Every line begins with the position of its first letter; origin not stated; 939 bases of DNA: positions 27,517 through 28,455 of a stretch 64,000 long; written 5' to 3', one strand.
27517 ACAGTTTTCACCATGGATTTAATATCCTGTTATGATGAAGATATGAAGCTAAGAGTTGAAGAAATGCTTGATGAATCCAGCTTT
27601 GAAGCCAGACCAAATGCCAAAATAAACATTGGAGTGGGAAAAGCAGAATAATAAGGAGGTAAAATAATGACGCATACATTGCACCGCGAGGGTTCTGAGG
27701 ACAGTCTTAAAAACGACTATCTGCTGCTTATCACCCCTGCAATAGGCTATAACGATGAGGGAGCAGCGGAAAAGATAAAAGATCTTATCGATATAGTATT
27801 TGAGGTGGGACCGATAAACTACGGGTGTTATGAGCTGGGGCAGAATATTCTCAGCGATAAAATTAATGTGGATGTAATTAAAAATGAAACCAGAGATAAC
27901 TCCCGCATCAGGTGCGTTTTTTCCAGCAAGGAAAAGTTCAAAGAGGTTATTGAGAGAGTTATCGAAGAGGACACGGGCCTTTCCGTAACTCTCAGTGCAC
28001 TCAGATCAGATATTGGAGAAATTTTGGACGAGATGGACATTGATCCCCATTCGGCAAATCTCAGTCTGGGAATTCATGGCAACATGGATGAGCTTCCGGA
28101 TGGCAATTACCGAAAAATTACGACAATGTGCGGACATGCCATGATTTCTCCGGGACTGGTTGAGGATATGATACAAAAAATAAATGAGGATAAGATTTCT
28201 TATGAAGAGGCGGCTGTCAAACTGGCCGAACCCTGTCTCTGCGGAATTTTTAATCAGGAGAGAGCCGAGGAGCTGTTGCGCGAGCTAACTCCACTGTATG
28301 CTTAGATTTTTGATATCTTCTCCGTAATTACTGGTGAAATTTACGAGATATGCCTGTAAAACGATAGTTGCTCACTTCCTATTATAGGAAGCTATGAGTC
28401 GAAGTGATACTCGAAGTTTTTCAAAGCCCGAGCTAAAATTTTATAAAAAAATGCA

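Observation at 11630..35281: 24-kb GntR-centred divergent island encoding an unassigned organic-acid catabolic pathway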

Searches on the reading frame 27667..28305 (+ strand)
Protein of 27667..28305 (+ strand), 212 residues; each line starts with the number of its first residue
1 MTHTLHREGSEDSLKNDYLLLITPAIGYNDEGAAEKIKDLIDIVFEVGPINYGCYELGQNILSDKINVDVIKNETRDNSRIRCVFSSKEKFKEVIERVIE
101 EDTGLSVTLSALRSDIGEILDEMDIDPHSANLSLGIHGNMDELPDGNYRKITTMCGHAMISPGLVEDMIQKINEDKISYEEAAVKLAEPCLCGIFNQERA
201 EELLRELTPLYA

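Call 4: search_protein_families(library=pfam, proteins=[window:27667-28305:+])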
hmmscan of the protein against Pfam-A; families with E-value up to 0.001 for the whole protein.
window:27667-28305:+ (212 aa): 0 families

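Call 7: search_protein_families(library=ncbifam, proteins=[window:27667-28305:+], max_evalue=0.00001)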
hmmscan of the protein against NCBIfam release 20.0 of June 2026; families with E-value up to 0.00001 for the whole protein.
window:27667-28305:+ (212 aa): 0 families
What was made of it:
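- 27667..28305 (+): 'Y212': 212-aa protein with no family; probable metal or Fe-S catalytic partner of Fer4X. No Pfam or NCBIfam match (calls 4, 7).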

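Call 9: find_encoding_contigs(protein=window:27667-28305:+, flank=10000, max_places=10)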
Protein window:27667-28305:+ (212 aa): 4 contigs read that carry it; 3 places shown.
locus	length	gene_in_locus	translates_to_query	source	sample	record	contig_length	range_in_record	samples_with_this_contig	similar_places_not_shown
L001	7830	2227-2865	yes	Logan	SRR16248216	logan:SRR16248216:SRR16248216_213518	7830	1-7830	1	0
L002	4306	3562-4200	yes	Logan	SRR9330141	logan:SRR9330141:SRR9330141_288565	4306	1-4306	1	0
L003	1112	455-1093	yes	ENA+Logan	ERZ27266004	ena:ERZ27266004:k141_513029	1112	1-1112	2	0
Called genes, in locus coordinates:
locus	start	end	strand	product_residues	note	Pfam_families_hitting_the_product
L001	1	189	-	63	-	?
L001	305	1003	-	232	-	PF00392:GntR, PF13412:HTH_24 (weak), PF07729:FCD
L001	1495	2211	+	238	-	PF00037:Fer4 (weak), PF12797:Fer4_2 (faint), PF12837:Fer4_6 (faint), PF12838:Fer4_7 (faint), PF13237:Fer4_10 (faint), PF13484:Fer4_16 (faint), PF14697:Fer4_21, PF25160:LdpA_Fe-S-bd (faint)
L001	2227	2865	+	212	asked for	-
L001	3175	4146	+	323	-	PF03401:TctC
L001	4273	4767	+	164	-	PF07331:TctB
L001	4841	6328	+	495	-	PF01970:TctA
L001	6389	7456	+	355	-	PF02615:Ldh_2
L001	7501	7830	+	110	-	?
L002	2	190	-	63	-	?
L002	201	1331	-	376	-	PF01855:POR_N, PF02780:Transketolase_C, PF17147:PFOR_II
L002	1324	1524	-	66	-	PF12797:Fer4_2 (faint), PF14697:Fer4_21 (weak), PF00037:Fer4 (weak), PF12837:Fer4_6 (faint), PF13237:Fer4_10 (weak), PF12838:Fer4_7, PF13187:Fer4_9, PF13484:Fer4_16 (faint)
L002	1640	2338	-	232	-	PF00392:GntR, PF13412:HTH_24 (weak), PF07729:FCD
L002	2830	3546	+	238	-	PF00037:Fer4 (weak), PF12797:Fer4_2 (faint), PF12837:Fer4_6 (faint), PF12838:Fer4_7 (faint), PF13237:Fer4_10 (faint), PF13484:Fer4_16 (faint), PF14697:Fer4_21, PF25160:LdpA_Fe-S-bd (faint)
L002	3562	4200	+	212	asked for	-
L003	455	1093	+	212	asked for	-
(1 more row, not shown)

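Call 11: find_homologous_proteins(query=window:27667-28305:+)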
Query window:27667-28305:+ (212 aa): 374 proteins with E <= 0.001 among 650 candidates; the best 120 are listed.
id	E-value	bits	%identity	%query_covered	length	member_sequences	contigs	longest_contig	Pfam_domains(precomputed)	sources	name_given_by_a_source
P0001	2.2e-135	467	100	100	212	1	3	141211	-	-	-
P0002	1.5e-100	353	75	100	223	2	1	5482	-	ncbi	-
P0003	3.4e-93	329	68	100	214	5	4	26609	-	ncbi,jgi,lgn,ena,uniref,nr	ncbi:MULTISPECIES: hypothetical protein [unclassified Halanaerobium]|uniref:hypothetical protein n=1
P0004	3.8e-92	326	70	100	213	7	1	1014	-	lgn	-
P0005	3.5e-91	323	68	100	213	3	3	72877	-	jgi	-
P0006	1.1e-89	318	67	100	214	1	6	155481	-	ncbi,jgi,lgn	-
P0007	2.8e-88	313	66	100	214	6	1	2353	-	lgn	-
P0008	2.0e-87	310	66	100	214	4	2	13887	-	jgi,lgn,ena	-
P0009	2.3e-87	310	65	100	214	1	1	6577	-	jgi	-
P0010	3.7e-87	310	66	100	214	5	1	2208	-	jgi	-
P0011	6.8e-87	309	67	100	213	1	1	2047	-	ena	-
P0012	1.7e-86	307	64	100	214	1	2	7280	-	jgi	-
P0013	3.8e-86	306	66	100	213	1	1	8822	-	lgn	-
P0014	8.2e-86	305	64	100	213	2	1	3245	-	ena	-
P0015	1.2e-85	305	64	100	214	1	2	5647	-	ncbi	ncbi:hypothetical protein ES708_21057 [subsurface metagenome]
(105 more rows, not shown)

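Call 13: find_related_loci(query=A1, collection=genome_contigs, flank=10000)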
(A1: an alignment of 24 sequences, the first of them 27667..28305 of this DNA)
Query A1 (212 aa) in genome_contigs; peptide patterns used: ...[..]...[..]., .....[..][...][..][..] (x = any residue, [..] = any of these).
600 stretches matched a pattern (row limit reached: there are more); 394 encode a relative of the query (tblastn E <= 1e-3); the best 80 are kept; 80 distinct loci.
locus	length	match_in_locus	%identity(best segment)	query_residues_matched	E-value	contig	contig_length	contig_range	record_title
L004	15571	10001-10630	67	1-211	3e-98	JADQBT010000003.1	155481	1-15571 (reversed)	MAG: Halanaerobiales bacterium isolate Soudan_29 NODE_72_length_155481_cov_30.784689, whole genome shotgun sequence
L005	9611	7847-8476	59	1-211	4e-83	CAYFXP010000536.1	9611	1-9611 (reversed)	MAG TPA_asm: uncultured Syntrophobacterales bacterium isolate ERP108616_co1_46 genome assembly, contig: k119_1886238, wh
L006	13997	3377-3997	50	1-209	2e-66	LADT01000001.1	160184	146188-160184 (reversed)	MAG: Clostridiaceae bacterium BRH_c20a BRHa_1002414, whole genome shotgun sequence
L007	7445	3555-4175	45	1-209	2e-62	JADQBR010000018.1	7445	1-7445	MAG: Bacillota bacterium isolate Soudan_17 NODE_2536_length_7445_cov_14.183627, whole genome shotgun sequence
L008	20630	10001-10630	45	1-211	2e-61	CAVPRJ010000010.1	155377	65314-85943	MAG: uncultured delta proteobacterium isolate MFD09779.bin.2.50 genome assembly, contig: contig_52279, whole genome shot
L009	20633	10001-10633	44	1-212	9e-61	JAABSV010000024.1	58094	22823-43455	MAG: Desulfobulbaceae bacterium isolate S18.Bin011 Scaffold_24, whole genome shotgun sequence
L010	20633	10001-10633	44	1-211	2e-60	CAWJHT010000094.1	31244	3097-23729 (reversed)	MAG: uncultured delta proteobacterium isolate MFD00709.bin.2.122 genome assembly, contig: contig_87013, whole genome sho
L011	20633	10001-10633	42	1-211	5e-60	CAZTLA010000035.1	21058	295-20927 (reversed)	MAG TPA_asm: uncultured Syntrophales bacterium isolate binchicken_co232_232 genome assembly, contig: NODE_4788_length_21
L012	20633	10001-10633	44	1-212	6e-60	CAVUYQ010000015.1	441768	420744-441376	MAG: uncultured delta proteobacterium isolate MFD05684.bin.2.118 genome assembly, contig: contig_31705, whole genome sho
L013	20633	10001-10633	45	1-212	7e-60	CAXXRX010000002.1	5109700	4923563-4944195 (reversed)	MAG: Desulfocapsaceae bacterium isolate 1aa78899-e997-4579-a1ce-6e823d9c38b0 genome assembly, contig: contig_2, whole ge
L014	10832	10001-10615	48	1-206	1e-59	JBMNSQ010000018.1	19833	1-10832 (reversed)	MAG: bacterium isolate SBF912SR3HQ0006 scaffold_4783_c1, whole genome shotgun sequence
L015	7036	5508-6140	44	1-212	8e-60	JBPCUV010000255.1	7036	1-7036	MAG: Desulfocapsaceae bacterium isolate MAG_seacave_93 S1Ck127_11424381, whole genome shotgun sequence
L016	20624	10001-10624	48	1-208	2e-59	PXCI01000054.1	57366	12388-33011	MAG: Clostridia bacterium isolate T3Sed10_282 T3-Sed10-C435, whole genome shotgun sequence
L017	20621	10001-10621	44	1-208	1e-59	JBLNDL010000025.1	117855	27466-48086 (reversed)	MAG: Sphingomonadaceae bacterium isolate MAG100 PRJNA950955_bin1_renamed_24, whole genome shotgun sequence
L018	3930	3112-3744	44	1-212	2e-59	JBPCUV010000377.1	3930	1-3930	MAG: Desulfocapsaceae bacterium isolate MAG_seacave_93 S1Ck127_8122998, whole genome shotgun sequence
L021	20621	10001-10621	44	1-209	1e-58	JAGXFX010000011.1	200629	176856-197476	MAG: Soehngenia sp. isolate LH_M25 k141_344670, whole genome shotgun sequence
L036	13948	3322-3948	44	1-208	4e-55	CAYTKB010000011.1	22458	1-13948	MAG TPA_asm: uncultured Acetomicrobium sp. isolate binchicken_co27_19 genome assembly, contig: NODE_4057_length_22458_co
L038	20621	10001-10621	44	1-209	6e-54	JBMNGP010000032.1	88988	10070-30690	MAG: Desulfitobacteriia bacterium isolate SBF912LR0HQ0036 contig_52407, whole genome shotgun sequence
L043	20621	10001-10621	41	1-209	1e-50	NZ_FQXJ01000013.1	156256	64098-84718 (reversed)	Desulfosporosinus lacus DSM 15449, whole genome shotgun sequence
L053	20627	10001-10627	36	1-212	2e-46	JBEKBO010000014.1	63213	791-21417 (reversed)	MAG: Candidatus Korobacteraceae bacterium isolate SPRUCE 138 SPRUCE_138_14, whole genome shotgun sequence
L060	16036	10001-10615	35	1-208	1e-44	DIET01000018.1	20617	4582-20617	MAG TPA_asm: Peptococcaceae bacterium UBA5767 UBA5767_contig_49472, whole genome shotgun sequence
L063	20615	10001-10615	41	1-208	3e-44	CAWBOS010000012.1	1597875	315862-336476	MAG: uncultured delta proteobacterium isolate MFD01299.bin.3.111 genome assembly, contig: contig_6052, whole genome shot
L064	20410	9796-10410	38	1-208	5e-44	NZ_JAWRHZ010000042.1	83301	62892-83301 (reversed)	MAG: Proteiniborus sp. isolate ADS25 c_000000176097, whole genome shotgun sequence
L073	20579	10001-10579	42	1-196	1e-42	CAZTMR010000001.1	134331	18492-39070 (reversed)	MAG TPA_asm: uncultured Dehalococcoidaceae bacterium isolate SRP141376_co1_379 genome assembly, contig: NODE_277_length_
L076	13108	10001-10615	36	1-207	1e-42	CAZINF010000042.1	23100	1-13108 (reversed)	MAG TPA_asm: uncultured Syntrophus sp. isolate SRP302447_co1_400 genome assembly, contig: NODE_5943_length_23100_cov_41.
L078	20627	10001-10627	37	1-211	1e-42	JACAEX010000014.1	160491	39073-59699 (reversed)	MAG: Syntrophaceae bacterium isolate L.E.D.62 k119_279625, whole genome shotgun sequence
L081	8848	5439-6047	36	1-208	5e-42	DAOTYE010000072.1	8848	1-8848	MAG TPA_asm: Dehalococcoidales bacterium isolate H23_307 k115_79458, whole genome shotgun sequence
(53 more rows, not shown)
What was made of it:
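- Many carriers of the pair are sulfite, thiosulfate or sulfate reducers (call 13).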

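Call 20: search_solved_structures(query=A1, max_evalue=10)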
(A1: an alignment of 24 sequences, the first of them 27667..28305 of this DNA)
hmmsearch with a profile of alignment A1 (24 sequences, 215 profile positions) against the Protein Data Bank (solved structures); distinct sequences matched with E-value up to 10: 6.
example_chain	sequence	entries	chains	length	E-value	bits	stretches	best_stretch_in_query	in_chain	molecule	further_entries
8ebt_K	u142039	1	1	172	0.12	15.2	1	136-158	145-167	DNA repair protein complementing XP-A cells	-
28ke_N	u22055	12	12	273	0.27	14.1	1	136-158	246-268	DNA repair protein complementing XP-A cells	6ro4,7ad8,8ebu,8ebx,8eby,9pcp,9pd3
6oei_A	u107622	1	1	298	0.29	13.9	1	26-125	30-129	Spindle pole body component SPC42,Sigma-54-dependent transcriptional regulator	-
1in0_A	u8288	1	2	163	0.41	13.4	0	55-103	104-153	YAJQ PROTEIN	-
6bzf_A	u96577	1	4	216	0.7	12.7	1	51-126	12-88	Sporulation-specific protein 16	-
8g8i_A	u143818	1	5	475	3.2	10.5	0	26-94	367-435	C3HR3_9r_shift4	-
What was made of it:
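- On Any described protein family, for Y212: Best PDB sequence E-value 0.12 (call 20).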

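Call 24: predict_structure(alignment_id=A1)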
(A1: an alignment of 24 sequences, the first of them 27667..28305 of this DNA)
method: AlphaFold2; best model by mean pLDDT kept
length: 212 residues; sequences in the alignment: 24
mean_pLDDT: 91.8   pTM: 0.87
mean pLDDT of the five models: 91.8, 91.6, 90.0, 89.9, 88.7
residues with pLDDT >= 90: 170; 70-90: 37; 50-70: 2; < 50: 3
segments of 3 or more residues with pLDDT < 50: 2-4
pLDDT, mean of each block of 10 residues (from residue 1): 66 93 92 96 98 93 89 96 97 97 93 92 91 80 91 87 96 98 95 94 96 86
secondary structure, 60 per line:
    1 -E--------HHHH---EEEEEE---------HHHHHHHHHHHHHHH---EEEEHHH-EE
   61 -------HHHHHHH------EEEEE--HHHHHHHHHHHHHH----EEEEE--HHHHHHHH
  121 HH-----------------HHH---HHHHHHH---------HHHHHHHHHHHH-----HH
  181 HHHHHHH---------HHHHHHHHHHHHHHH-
elements in order: H11-14 E18-23 H33-47 E51-54 H68-74 E81-85 H88-101 E106-110 H113-122 H146-152 H162-173 H179-187 H197-211
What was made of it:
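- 27667..28305 (+): AF2 pLDDT 92 (call 24).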

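Call 27: fold_search(model_id=the predicted structure, library=pdb)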
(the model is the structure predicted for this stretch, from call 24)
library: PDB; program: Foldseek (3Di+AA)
matches with E <= 10: 812; with E <= 0.001: 0
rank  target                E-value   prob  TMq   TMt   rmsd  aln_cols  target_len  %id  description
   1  9rfu_D                5.8e-02  0.41  0.28  0.10  18.2       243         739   10  M.tuberculosis MmpS5L5-acpM complex (released 2025-08-13)
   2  6fxd_A                7.2e-02  0.92  0.32  0.48   7.8       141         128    9  Crystal structure of MupZ from Pseudomonas fluorescens (released 2019-03-06)
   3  6mmq_C                8.5e-02  0.89  0.25  0.53   8.3       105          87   14  Carbon regulatory PII-like protein SbtB from Cyanobium sp. 7001 bound to cAMP (released 2019-09-18)
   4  6fxd_B                8.5e-02  0.87  0.31  0.49   8.5       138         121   11  Crystal structure of MupZ from Pseudomonas fluorescens (released 2019-03-06)
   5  5o3p_B                9.0e-02  0.91  0.23  0.44   7.2       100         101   14  Carbon regulatory PII-like protein SbtB from Synechocystis sp. 6803 in Apo state, trigonal crystal form (released 2018-05-16)
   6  7obj_B                9.0e-02  0.90  0.23  0.44   8.9        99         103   14  Carbon regulatory PII-like protein SbtB from Synechocystis sp. 6803 in complex with cyclic di-AMP (c-di-AMP) (released 2022-02-02)
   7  9qup_B                9.0e-02  0.84  0.26  0.31   8.6       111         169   13  Tb(III)-bound de novo protein scaffold TFD-EE MPNN (released 2025-11-19)
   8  9gi0_B                1.0e-01  0.60  0.26  0.10   7.9       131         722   13  Truncated MmpL4 in detergent (released 2025-02-19)
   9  1rjj_MODEL_1_A        1.2e-01  0.54  0.24  0.40   8.8       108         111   10  Solution structure of a homodimeric hypothetical protein, At5g22580, a structural genomics target from Arabido (released 2003-12-09)
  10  8zkp_A                1.2e-01  0.30  0.29  0.10  18.8       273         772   10  Cryo-EM structure of the efflux transporter MmpL5/MmpS5 from Mycobacterium tuberculosis, C3 symmetry (released 2025-05-21)
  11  6mmq_F                1.3e-01  0.91  0.26  0.58   8.3       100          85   15  Carbon regulatory PII-like protein SbtB from Cyanobium sp. 7001 bound to cAMP (released 2019-09-18)
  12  9qup_A                1.3e-01  0.77  0.25  0.31   7.7       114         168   11  Tb(III)-bound de novo protein scaffold TFD-EE MPNN (released 2025-11-19)
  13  9u51_A                1.6e-01  0.30  0.26  0.10  17.0       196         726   13  Cryo-EM structure of Mycobacterium tuberculosis MmpL5 in complex with AcpM (released 2025-12-10)
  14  7r30_B                1.7e-01  0.77  0.22  0.42   8.7       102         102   14  Carbon regulatory PII-like protein SbtB from Synechocystis sp. 6803 in complex with ADP and AMP resulting from ADP soa (released 2023-02-15)
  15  3bn7                  1.8e-01  0.57  0.25  0.44   8.3       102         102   12  CRYSTAL STRUCTURE OF A DIMERIC FERREDOXIN-LIKE PROTEIN (CC_2267) FROM CAULOBACTER CRESCENTUS CB15 AT 1.64 A RESOLUTION (released 2007-12-25)
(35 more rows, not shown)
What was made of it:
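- On Any described protein family, for Y212: Best Foldseek E-value 0.058 and TM 0.28-0.32, despite pLDDT 92 (calls 24, 27)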

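Call 41: search_protein_representatives(alignment_id=A1)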
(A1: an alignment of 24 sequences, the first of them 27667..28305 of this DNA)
Query: 24 sequences, 215 profile positions. Proteins with E-value up to 0.001 (for the whole library): 847; up to 1e-10: 490; up to 1e-30: 229. The best 150 are listed.
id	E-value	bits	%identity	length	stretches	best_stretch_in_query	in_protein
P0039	6.4e-88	310.3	-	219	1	1-212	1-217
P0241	3.7e-82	291.4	-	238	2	76-215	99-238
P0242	7.8e-80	283.9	-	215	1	1-206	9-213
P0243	4.5e-71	255.2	-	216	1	1-208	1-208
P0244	3.4e-70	252.3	-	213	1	1-212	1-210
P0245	1.0e-68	247.5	-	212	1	1-207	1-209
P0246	4.5e-67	242.1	-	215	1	1-213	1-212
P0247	2.1e-65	236.7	-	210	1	1-208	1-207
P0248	5.4e-65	235.4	-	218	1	1-209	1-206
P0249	5.9e-65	235.2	-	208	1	1-205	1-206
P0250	1.1e-64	234.3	-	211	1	1-208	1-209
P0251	3.6e-64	232.7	-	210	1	1-203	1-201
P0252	1.3e-63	230.8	-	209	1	1-207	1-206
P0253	2.1e-62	226.9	-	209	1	1-208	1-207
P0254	3.4e-62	226.2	-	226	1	1-208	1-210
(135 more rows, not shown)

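Call 58: search_protein_families(library=pfam, proteins=[L043:4910-5941:+, L064:10518-11534:+, L038:6090-7760:+, L014:6076-7152:+, L036:11819-12853:-, L081:2831-4690:+, L073:14533-15891:+, L021:3180-4160:+, L021:4280-5419:+, L005:8565-9332:-], max_evalue=0.00001)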
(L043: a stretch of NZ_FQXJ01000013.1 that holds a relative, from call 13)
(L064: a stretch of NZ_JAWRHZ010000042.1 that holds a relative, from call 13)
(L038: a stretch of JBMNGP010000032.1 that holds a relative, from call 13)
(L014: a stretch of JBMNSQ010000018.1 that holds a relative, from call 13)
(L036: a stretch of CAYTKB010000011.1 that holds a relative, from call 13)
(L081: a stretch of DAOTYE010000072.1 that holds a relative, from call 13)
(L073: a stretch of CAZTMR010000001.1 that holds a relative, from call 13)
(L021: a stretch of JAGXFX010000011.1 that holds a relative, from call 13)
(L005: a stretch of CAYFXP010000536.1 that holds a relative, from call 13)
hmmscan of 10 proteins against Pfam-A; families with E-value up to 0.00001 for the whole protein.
L043:4910-5941:+ (343 aa): 1 family
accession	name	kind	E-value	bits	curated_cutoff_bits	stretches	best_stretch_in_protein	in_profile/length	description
PF04166.17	PdxA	-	5.2e-85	285.8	27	1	39-330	2-286/286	Pyridoxal phosphate biosynthetic protein PdxA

L064:10518-11534:+ (338 aa): 3 families
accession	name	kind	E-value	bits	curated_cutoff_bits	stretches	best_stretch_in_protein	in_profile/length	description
PF00107.32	ADH_zinc_N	-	1.2e-22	80.7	31.8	1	167-283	3-117/129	Zinc-binding dehydrogenase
PF08240.17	ADH_N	-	1e-15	58.3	23.5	1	24-127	1-104/104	Alcohol dehydrogenase GroES-like domain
PF16912.11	Glu_dehyd_C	-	7e-14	52.2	34.9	1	156-336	32-209/211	Glucose dehydrogenase C-terminus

L038:6090-7760:+ (556 aa): 2 families
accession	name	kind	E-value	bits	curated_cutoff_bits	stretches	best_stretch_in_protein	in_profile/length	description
PF00920.27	ILVD_EDD_N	-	6.7e-116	387.3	27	1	36-349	1-314/316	Dihydroxy-acid/6-phosphogluconate dehydratase N-terminal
PF24877.1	ILV_EDD_C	-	9e-74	247.5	27.7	1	360-550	2-191/191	Dihydroxy-acid/6-phosphogluconate dehydratase C-terminal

L014:6076-7152:+ (358 aa): 1 family
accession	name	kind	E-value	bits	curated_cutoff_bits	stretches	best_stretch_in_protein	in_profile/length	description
PF03480.18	DctP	-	6e-80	269.1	23.4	1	55-336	4-284/286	Bacterial extracellular solute-binding protein, family 7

L036:11819-12853:- (344 aa): 1 family
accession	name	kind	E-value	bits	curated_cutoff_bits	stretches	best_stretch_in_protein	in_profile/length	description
PF05145.17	AbrB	-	2.2e-63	214.6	29.2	2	180-339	151-310/314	Transition state regulatory protein AbrB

L081:2831-4690:+ (619 aa): 2 families
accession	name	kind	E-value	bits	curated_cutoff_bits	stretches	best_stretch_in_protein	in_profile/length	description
PF01314.23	AFOR_C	-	8.8e-88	295.5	27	1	243-611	20-385/385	Aldehyde ferredoxin oxidoreductase, domains 2 & 3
PF02730.20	AFOR_N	-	9.7e-64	215.2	29.8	1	10-210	1-197/199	Aldehyde ferredoxin oxidoreductase, N-terminal domain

L073:14533-15891:+ (452 aa): 2 families
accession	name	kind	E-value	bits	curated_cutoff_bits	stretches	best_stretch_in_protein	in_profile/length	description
PF01565.28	FAD_binding_4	-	3.2e-35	121.3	26.4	1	41-180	1-139/139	FAD binding domain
PF02913.24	FAD-oxidase_C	-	1.1e-20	74.9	21.2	1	218-386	3-180/248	FAD linked oxidases, C-terminal domain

L021:3180-4160:+ (326 aa): 3 families
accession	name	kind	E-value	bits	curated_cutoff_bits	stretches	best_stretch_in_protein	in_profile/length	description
PF02826.25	2-Hacid_dh_C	-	1.1e-57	194.8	25.1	1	114-292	1-178/178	D-isomer specific 2-hydroxyacid dehydrogenase, NAD binding domain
PF00389.36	2-Hacid_dh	-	1.5e-32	112.5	24.6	1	20-323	11-133/134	D-isomer specific 2-hydroxyacid dehydrogenase, catalytic domain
PF03446.21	NAD_binding_2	-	2.1e-08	34.8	21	1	153-261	1-112/161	NAD binding domain of 6-phosphogluconate dehydrogenase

L021:4280-5419:+ (379 aa): 2 families
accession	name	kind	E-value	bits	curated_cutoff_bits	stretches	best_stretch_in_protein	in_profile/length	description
PF00266.25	Aminotran_5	-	2.5e-27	96.3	21.5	1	44-327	50-339/371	Aminotransferase class-V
PF00155.27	Aminotran_1_2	-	5.1e-08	32.9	19.7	1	15-339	22-346/361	Aminotransferase class I and II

L005:8565-9332:- (255 aa): 4 families
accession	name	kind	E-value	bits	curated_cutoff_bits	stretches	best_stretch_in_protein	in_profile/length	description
PF13561.12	adh_short_C2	-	4.6e-63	213.4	27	1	18-251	4-235/236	Enoyl-(Acyl carrier protein) reductase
PF00106.31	adh_short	-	2.4e-59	200.5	26.6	1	11-203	1-193/195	short chain dehydrogenase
PF08659.16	KR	-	6.2e-15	56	22.6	1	13-162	3-152/180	KR domain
PF23441.1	SDR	-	1.6e-07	31.4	27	1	12-252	9-256/258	SDR-like rossmann domain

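Call 59: find_related_loci(query=window:27667-28305:+, collection=metagenome_contigs, flank=10000)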
Query window:27667-28305:+ (212 aa) in metagenome_contigs; peptide patterns used: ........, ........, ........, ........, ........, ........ (x = any residue, [..] = any of these).
190 stretches matched a pattern; 8 encode a relative of the query (tblastn E <= 1e-3); 8 distinct loci.
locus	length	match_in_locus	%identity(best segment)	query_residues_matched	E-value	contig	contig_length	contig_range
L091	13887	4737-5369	66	1-212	2e-96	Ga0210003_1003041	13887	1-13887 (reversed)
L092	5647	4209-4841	64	1-212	3e-94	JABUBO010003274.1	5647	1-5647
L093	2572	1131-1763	64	1-212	6e-97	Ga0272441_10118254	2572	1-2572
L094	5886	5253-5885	64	1-211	8e-94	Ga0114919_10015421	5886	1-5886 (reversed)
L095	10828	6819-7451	64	1-212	1e-93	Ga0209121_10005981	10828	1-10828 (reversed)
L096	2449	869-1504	62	1-212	2e-95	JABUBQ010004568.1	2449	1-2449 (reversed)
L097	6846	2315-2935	46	1-209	8e-56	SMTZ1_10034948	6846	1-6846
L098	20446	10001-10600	39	1-205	4e-42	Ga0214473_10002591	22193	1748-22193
